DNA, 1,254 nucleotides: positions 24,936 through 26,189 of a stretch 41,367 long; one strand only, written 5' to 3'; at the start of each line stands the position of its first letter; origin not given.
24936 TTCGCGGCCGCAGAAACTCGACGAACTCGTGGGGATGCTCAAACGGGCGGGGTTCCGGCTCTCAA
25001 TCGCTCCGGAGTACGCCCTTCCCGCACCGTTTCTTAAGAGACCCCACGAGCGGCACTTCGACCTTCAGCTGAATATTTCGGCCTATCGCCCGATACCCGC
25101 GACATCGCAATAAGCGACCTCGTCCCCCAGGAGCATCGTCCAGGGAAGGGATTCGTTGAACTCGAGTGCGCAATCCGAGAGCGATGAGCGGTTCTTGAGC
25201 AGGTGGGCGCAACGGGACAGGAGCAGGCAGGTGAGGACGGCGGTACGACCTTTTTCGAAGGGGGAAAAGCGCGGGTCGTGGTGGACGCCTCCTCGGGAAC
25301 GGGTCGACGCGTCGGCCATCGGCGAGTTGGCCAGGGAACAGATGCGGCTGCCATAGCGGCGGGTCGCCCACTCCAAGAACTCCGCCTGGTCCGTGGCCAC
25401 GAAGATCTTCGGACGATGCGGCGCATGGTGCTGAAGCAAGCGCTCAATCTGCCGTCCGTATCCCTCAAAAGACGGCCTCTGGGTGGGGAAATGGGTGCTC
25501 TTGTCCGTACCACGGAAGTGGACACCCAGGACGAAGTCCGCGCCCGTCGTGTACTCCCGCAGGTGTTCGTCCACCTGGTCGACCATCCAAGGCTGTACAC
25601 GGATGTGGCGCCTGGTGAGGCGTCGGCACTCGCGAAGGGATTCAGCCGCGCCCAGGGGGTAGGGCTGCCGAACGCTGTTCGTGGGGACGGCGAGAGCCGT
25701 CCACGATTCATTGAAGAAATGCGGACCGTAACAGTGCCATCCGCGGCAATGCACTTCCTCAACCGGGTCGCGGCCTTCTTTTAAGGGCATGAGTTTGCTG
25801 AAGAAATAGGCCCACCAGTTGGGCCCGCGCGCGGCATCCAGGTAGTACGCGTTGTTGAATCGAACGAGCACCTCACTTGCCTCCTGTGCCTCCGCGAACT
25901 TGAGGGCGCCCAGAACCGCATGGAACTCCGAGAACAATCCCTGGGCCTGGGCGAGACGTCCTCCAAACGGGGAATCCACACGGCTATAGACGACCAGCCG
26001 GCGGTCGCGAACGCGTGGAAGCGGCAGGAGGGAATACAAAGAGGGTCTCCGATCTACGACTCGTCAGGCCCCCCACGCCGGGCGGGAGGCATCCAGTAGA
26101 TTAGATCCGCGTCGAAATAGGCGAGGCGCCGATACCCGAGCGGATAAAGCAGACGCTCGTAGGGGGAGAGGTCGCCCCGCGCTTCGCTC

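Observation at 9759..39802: ~30-kb multi-operon locus joining a ceramide-type lipid core pathway to phospho/glyco head-group enzymes and two export machines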

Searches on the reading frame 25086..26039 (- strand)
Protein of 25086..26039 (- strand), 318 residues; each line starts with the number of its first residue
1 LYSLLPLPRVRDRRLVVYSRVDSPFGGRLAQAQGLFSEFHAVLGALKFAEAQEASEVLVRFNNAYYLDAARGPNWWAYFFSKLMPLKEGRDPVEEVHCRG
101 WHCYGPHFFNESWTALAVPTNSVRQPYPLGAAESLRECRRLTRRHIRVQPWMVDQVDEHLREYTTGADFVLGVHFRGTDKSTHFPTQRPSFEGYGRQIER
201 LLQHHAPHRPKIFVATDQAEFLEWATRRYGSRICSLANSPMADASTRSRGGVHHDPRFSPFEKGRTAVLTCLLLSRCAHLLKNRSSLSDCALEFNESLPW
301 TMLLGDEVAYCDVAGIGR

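Call 5: search_protein_families(library=pfam, proteins=[window:25086-26039:-], max_evalue=0.01)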
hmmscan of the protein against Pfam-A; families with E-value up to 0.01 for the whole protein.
window:25086-26039:- (318 aa): 1 family
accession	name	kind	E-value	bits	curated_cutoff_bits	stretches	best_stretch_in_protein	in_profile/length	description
PF19745.5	FUT8_N_cat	-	0.0023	17.2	27.6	1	145-231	336-424/499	Alpha-(1,6)-fucosyltransferase N- and catalytic domains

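Call 43: search_protein_families(library=ncbifam, proteins=[window:25086-26039:-], max_evalue=0.001)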
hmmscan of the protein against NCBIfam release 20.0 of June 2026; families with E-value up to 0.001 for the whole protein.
window:25086-26039:- (318 aa): 0 families

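Call 100: search_solved_structures(query=window:25086-26039:-, max_evalue=1)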
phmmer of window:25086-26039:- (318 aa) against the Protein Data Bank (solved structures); distinct sequences matched with E-value up to 1: 1.
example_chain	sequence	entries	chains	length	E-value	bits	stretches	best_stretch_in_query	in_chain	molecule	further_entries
5ynr_A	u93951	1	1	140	0.69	12.2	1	250-300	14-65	Glia Mutation factor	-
